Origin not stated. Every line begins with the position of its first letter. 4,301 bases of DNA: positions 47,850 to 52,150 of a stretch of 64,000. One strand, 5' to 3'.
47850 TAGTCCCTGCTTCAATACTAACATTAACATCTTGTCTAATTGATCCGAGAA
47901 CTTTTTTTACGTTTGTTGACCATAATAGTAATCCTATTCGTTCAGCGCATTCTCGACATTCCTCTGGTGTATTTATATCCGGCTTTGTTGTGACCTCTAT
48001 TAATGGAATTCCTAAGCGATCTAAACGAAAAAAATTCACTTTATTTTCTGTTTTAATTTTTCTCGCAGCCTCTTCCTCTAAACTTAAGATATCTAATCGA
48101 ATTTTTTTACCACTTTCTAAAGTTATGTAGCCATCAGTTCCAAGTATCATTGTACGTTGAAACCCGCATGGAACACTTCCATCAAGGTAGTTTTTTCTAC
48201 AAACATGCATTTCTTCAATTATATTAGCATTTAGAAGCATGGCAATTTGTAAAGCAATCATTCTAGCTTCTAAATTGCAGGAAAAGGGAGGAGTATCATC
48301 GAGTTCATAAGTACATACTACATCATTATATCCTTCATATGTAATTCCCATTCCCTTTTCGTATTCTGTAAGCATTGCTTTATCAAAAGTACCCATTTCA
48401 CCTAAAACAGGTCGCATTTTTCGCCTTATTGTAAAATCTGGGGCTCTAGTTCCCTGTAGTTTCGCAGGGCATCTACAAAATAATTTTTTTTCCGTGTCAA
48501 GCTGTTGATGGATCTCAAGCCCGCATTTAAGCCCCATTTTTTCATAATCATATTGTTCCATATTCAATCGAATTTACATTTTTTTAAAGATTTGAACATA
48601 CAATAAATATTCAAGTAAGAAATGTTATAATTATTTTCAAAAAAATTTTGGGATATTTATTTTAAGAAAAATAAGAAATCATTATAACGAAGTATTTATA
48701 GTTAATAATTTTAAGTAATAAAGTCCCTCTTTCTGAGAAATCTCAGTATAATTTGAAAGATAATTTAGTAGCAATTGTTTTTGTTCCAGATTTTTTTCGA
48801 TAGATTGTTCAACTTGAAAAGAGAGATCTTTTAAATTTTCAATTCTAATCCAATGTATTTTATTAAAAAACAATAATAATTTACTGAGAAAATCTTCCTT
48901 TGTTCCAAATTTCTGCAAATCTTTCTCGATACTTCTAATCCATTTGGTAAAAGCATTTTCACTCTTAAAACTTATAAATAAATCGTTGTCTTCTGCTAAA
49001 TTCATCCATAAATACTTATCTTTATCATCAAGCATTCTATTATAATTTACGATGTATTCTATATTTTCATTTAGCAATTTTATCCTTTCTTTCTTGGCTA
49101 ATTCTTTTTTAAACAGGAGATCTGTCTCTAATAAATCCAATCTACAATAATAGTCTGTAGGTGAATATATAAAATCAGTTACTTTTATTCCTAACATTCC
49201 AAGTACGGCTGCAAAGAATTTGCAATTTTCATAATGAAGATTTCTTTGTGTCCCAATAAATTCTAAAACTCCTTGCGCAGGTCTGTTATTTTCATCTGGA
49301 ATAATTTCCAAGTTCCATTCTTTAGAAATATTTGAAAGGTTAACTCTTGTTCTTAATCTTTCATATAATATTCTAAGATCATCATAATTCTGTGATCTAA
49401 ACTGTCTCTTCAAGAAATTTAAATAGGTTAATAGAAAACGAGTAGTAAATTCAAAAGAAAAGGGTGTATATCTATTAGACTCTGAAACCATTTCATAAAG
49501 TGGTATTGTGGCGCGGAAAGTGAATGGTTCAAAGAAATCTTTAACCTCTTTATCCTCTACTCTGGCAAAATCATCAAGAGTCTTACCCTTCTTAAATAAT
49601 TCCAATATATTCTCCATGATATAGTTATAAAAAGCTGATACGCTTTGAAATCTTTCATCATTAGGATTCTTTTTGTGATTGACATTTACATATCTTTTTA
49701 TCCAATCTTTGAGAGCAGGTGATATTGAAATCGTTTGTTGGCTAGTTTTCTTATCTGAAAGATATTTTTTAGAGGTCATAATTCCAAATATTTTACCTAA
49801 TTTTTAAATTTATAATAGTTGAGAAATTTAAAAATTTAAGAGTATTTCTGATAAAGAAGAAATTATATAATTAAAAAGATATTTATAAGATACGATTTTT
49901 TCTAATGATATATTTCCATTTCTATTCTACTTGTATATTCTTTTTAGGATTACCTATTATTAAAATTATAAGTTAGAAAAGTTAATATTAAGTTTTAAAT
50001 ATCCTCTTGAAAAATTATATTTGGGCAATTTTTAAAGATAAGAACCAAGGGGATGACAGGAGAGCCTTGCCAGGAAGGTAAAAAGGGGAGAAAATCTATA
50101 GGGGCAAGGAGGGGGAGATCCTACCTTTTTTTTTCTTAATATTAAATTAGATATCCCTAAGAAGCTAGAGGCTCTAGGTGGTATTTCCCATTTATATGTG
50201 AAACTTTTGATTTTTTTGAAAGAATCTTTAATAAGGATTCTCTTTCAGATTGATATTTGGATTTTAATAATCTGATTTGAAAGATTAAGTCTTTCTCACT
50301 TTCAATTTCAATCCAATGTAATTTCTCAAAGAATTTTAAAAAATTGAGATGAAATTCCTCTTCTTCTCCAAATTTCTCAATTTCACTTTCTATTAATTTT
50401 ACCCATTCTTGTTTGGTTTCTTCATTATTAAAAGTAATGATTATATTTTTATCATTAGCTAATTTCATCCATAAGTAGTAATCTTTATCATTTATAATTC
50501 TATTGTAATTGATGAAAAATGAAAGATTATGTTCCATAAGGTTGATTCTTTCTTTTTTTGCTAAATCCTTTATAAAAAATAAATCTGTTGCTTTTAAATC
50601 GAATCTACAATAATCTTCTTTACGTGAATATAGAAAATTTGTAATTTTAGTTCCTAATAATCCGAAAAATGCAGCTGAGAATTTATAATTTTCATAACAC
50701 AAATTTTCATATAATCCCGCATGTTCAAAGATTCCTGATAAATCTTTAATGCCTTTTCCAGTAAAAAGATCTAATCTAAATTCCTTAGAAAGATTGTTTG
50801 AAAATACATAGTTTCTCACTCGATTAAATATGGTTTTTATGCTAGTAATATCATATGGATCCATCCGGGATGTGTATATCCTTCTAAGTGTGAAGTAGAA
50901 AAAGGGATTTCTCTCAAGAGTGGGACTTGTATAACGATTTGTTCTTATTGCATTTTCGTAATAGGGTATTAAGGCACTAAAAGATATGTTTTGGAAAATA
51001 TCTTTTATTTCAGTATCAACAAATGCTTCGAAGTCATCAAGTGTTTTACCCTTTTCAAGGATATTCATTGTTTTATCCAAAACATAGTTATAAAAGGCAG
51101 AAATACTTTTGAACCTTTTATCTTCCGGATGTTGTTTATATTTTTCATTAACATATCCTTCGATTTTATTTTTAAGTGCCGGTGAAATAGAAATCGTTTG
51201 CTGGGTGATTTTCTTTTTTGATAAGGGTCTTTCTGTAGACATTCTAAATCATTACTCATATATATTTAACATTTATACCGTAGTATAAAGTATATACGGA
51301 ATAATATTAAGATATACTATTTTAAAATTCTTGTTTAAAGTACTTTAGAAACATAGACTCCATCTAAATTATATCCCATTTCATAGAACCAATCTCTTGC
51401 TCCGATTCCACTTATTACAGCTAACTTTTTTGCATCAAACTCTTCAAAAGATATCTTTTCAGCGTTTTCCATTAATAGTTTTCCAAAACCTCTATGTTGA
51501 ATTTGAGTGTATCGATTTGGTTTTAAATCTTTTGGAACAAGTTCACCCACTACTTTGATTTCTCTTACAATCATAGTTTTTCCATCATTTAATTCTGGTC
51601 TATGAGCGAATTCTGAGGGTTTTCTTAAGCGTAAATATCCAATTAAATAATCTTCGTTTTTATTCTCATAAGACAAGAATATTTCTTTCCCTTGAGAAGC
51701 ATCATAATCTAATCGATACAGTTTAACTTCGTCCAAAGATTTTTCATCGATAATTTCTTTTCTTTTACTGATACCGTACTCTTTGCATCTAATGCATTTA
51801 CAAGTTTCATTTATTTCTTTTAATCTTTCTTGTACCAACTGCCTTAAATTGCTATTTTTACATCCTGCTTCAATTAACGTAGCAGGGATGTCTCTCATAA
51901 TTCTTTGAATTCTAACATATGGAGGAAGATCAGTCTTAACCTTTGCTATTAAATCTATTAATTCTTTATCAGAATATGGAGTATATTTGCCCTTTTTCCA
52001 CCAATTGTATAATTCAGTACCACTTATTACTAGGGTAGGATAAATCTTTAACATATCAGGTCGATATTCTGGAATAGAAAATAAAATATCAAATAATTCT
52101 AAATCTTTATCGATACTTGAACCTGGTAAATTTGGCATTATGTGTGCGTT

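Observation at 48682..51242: Tandem pair of uncharacterised ~360-aa paralogs with ribbon-helix-helix-like N-termini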

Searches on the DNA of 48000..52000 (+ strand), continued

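Call 80: search_with_rna_model(model_id=R1, sources=[window, L001, L002, L003, L004, L005, L007, L008, L009, L010, L011, L012, L013, L014, L015, L017, L019, L020, L021, L022, L023, L024, L025, L026, L027, L028, L029, L030, L031, L038, L039, L047, L048, L049, L050, L057, L064, L068], max_evalue=0.05, make_alignment=true)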
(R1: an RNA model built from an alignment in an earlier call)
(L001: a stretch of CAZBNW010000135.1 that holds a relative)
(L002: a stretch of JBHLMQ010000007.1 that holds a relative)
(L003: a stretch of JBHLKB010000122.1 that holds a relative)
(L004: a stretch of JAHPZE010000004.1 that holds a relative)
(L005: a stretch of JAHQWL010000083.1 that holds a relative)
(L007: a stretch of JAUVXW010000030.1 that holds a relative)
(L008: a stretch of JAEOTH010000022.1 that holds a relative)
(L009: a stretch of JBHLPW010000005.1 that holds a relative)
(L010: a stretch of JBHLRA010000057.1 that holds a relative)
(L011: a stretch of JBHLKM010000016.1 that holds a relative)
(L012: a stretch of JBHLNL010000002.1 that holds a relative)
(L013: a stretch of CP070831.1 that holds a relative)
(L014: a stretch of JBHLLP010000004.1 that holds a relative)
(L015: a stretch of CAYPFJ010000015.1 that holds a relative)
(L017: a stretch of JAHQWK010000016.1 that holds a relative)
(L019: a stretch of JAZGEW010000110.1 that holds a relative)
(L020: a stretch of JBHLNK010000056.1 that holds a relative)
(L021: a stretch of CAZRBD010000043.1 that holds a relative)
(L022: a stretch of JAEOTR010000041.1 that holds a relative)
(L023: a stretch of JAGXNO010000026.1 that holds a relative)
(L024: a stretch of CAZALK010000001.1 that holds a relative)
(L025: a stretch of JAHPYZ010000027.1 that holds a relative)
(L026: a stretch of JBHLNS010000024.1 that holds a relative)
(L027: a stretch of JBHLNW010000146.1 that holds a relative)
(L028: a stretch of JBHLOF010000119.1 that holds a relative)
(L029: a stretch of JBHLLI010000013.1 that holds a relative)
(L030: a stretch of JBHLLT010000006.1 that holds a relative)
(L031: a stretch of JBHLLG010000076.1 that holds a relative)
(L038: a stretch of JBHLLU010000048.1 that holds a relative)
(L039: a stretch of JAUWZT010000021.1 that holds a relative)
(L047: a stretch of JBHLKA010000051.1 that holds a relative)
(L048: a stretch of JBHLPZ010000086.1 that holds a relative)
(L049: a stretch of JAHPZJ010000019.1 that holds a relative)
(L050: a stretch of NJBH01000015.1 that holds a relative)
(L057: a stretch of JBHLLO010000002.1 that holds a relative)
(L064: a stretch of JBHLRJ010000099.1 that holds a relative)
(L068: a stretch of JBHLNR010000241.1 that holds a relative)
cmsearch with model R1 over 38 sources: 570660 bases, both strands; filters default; matches with E-value up to 0.05: 39.
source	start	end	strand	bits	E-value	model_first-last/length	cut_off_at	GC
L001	104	213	-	102.7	5.3e-30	1-109/109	-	0.45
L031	7654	7762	-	100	3.7e-29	1-109/109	-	0.4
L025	7654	7760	-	99.1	7.1e-29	3-109/109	-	0.42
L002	7654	7762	-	98.7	9.6e-29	2-109/109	-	0.43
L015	5483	5592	-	97.5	2.3e-28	1-109/109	-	0.42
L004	7655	7763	-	96.7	3.9e-28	1-109/109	-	0.38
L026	3862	3970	-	94.7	1.6e-27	1-109/109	-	0.39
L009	7655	7763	-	94.5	1.9e-27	1-109/109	-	0.42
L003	2991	3100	-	91.7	1.4e-26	1-109/109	-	0.41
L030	7654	7760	-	91.4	1.7e-26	3-109/109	-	0.45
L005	7653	7763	-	90.4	3.7e-26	1-109/109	-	0.41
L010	817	924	-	87.8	2.4e-25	1-109/109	-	0.4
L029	7655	7760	-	84.8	2e-24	4-109/109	-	0.45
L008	7656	7764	-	84.2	3.1e-24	1-109/109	-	0.38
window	50018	50127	+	83.7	4.5e-24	1-109/109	-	0.45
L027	2760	2857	-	82.6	9.9e-24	1-109/109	-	0.44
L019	7654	7761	-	80.1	5.8e-23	2-109/109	-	0.41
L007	7653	7763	-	79.1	1.2e-22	1-109/109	-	0.36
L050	6955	7061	-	78.3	2.2e-22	1-109/109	-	0.41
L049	1629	1739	-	76.5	8e-22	1-109/109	-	0.36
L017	7653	7759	-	74.2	3.9e-21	1-109/109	-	0.43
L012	4658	4760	-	69.2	1.4e-19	1-107/109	-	0.43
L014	7658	7762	-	67.5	5.1e-19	2-109/109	-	0.37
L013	6009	6113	-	66.8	8e-19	1-109/109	-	0.38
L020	7660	7763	-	64.1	5.9e-18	1-109/109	-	0.36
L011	7651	7764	-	63.7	7.6e-18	1-109/109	-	0.37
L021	7664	7762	-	44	1e-11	1-104/109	-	0.38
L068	4175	4269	-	35.4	5.2e-09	1-109/109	-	0.43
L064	9127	9205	-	32.3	4.9e-08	20-109/109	-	0.41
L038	7661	7761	-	28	1.1e-06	1-109/109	-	0.34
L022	7659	7761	-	26.8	2.5e-06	13-109/109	-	0.34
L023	7485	7576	-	25.5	6.4e-06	2-109/109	-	0.4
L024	7654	7754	-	19.7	0.00041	15-108/109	-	0.3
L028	3077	3160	-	18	0.0013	21-108/109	-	0.38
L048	1762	1836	-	16.3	0.0046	20-103/109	-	0.39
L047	7558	7632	-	15.5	0.0083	21-103/109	-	0.36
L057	6517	6563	-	14.6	0.015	39-89/109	-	0.43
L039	7514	7590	-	14.5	0.017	39-104/109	-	0.4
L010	4022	4098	+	14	0.025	3-87/109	-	0.34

Alignment A6: 39 matches aligned to the model, 150 columns, each read 5' to 3' on its own strand. The model has no base pairs, so no structure is stored with it.
